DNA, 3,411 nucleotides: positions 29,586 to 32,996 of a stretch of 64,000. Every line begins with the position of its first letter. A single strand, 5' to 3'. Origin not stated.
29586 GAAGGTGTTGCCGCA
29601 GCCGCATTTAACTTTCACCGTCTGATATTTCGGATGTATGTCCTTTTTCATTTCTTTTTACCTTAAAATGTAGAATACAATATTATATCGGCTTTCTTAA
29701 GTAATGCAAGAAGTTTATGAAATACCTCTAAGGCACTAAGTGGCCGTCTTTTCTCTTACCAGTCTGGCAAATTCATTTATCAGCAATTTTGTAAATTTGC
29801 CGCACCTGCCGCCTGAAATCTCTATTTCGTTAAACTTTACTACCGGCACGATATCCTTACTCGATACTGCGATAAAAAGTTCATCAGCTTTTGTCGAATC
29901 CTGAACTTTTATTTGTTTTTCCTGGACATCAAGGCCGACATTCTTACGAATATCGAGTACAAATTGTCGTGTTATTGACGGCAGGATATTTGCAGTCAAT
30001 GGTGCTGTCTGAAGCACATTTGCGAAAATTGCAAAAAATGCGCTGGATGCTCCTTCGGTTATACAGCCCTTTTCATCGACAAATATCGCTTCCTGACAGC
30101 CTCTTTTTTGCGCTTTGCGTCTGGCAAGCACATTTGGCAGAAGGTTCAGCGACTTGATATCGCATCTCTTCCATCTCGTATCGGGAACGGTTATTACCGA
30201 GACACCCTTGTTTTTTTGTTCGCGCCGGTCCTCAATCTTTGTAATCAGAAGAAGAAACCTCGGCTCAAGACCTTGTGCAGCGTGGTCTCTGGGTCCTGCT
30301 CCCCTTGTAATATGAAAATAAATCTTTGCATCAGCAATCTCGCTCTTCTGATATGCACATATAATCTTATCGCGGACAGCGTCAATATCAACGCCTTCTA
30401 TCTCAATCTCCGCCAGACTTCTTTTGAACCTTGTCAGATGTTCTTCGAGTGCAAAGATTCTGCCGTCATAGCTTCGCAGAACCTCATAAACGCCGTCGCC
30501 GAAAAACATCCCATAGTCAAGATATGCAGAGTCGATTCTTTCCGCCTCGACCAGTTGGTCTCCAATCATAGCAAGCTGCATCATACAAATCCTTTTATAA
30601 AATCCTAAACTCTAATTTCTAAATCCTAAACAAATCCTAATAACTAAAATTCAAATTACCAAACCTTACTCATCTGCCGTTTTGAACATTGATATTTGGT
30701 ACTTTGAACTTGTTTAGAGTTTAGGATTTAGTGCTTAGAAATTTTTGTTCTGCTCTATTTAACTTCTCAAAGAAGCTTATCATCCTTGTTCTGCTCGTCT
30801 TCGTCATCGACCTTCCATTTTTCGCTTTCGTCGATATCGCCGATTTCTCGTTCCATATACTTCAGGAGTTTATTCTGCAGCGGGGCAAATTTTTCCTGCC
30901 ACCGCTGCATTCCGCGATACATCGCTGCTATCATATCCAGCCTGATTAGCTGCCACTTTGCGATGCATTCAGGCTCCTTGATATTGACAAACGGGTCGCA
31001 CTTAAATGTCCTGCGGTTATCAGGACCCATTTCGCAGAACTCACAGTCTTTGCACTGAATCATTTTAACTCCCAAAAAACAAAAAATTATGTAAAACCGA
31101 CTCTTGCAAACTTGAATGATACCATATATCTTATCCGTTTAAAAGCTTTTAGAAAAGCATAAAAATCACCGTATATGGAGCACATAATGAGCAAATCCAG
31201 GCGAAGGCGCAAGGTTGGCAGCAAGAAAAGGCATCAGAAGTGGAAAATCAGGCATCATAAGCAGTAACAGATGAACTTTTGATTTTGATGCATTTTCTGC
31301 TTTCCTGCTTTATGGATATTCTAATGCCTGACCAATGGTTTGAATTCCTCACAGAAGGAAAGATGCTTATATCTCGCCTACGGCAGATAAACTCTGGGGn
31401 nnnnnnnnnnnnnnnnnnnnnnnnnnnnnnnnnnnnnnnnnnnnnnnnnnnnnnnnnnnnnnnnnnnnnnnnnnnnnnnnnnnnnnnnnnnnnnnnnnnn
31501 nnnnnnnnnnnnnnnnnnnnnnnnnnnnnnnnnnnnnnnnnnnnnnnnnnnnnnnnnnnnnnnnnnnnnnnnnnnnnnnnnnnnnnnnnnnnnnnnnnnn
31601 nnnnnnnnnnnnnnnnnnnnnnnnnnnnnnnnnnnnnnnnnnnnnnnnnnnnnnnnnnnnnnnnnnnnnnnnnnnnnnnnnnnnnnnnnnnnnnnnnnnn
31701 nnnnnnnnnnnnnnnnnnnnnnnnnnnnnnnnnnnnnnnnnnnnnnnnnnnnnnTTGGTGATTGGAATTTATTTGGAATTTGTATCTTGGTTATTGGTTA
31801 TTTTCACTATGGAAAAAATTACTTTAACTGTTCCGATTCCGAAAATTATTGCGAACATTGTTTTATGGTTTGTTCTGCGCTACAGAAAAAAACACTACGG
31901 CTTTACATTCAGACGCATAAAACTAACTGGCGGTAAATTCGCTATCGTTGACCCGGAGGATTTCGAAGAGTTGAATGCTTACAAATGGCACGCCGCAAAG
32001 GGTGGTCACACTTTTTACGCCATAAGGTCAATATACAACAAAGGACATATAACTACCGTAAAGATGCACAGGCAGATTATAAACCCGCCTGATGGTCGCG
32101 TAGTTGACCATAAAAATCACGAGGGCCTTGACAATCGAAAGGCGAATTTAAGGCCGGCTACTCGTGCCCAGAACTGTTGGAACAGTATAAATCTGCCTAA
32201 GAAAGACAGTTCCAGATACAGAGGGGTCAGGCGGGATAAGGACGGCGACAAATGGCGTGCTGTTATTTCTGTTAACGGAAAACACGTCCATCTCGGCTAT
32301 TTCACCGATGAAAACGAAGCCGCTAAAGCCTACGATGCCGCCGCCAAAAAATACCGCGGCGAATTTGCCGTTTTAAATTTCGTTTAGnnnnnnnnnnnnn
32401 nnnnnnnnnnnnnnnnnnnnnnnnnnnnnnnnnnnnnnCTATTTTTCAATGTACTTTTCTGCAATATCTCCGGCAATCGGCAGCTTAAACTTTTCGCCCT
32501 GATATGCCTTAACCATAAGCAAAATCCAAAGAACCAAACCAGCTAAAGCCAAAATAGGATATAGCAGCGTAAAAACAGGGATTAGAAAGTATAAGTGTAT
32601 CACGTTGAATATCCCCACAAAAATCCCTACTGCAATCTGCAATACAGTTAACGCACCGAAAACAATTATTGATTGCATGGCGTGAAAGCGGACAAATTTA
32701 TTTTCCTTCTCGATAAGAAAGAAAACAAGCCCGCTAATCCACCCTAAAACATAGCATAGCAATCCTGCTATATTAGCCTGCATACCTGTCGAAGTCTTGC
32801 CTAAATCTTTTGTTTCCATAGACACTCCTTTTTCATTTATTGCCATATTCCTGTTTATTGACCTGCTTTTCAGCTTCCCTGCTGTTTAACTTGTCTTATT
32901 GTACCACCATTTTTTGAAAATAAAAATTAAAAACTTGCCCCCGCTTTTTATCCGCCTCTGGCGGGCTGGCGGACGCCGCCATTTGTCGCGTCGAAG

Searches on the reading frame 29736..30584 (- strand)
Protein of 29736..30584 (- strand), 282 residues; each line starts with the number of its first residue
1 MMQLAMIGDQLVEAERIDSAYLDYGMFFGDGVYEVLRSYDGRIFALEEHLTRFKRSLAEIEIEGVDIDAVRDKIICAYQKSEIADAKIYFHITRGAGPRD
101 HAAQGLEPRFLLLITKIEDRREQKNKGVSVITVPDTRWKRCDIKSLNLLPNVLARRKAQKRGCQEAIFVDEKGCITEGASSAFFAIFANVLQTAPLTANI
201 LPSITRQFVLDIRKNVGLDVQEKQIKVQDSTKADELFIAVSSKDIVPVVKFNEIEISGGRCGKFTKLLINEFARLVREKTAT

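Call 62: search_protein_families(library=pfam, proteins=[window:29736-30584:-], max_evalue=0.00001)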
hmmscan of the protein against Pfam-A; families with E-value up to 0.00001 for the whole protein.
window:29736-30584:- (282 aa): 1 family
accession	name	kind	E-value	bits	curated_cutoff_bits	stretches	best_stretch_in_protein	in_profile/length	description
PF01063.24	Aminotran_4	-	2.1e-48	165.6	28.5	1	31-250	1-222/223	Amino-transferase class IV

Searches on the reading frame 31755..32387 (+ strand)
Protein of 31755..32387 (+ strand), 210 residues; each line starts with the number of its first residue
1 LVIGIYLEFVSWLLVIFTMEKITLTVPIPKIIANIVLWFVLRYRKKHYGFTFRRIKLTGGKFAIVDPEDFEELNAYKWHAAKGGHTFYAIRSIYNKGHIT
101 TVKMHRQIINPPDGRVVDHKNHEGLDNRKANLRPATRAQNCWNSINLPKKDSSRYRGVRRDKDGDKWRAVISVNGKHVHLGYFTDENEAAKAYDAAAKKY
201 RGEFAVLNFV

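Call 4: search_protein_families(library=pfam, proteins=[window:31755-32387:+], max_evalue=1)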
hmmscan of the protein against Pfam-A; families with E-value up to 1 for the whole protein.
window:31755-32387:+ (210 aa): 2 families
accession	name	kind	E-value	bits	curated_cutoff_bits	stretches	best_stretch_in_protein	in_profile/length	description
PF00847.26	AP2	-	5.7e-11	43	33.3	1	153-202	1-53/54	AP2 domain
PF13392.12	HNH_3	-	6.5e-06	26.1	24.8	1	112-140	16-44/46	HNH endonuclease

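Call 5: search_protein_families(library=padloc, proteins=[window:31755-32387:+], max_evalue=1)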
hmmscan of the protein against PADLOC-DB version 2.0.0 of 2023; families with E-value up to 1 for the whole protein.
window:31755-32387:+ (210 aa): 1 family
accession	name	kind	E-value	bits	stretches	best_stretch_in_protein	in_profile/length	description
PDLC03687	HEase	-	0.0026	15.7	1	114-179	71-133/178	homing endonuclease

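Call 6: search_protein_families(library=ncbifam, proteins=[window:31755-32387:+], max_evalue=1)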
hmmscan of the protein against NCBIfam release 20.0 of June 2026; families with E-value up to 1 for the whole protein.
window:31755-32387:+ (210 aa): 0 families

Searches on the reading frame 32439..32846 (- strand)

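Call 4: search_protein_families(library=pfam, proteins=[window:32439-32846:-], max_evalue=1)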
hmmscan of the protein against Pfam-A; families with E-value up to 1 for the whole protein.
window:32439-32846:- (135 aa): 2 families
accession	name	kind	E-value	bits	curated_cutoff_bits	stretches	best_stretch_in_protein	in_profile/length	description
PF09685.15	DUF4870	-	1.4e-08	35.1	25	1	26-125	13-103/107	Domain of unknown function (DUF4870)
PF03189.18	Otopetrin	-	0.021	14.2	27.8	1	12-103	226-313/434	Otopetrin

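Call 5: search_protein_families(library=padloc, proteins=[window:32439-32846:-], max_evalue=1)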
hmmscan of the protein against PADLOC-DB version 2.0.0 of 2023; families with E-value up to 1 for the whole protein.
window:32439-32846:- (135 aa): 0 families

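Call 6: search_protein_families(library=ncbifam, proteins=[window:32439-32846:-], max_evalue=1)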
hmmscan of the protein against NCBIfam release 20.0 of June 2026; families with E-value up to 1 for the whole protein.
window:32439-32846:- (135 aa): 1 family
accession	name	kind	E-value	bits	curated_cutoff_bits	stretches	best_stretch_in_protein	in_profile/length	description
NF002356.0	PRK01318.2-3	equivalog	0.93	7.8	460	0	74-113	345-385/627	membrane protein insertase YidC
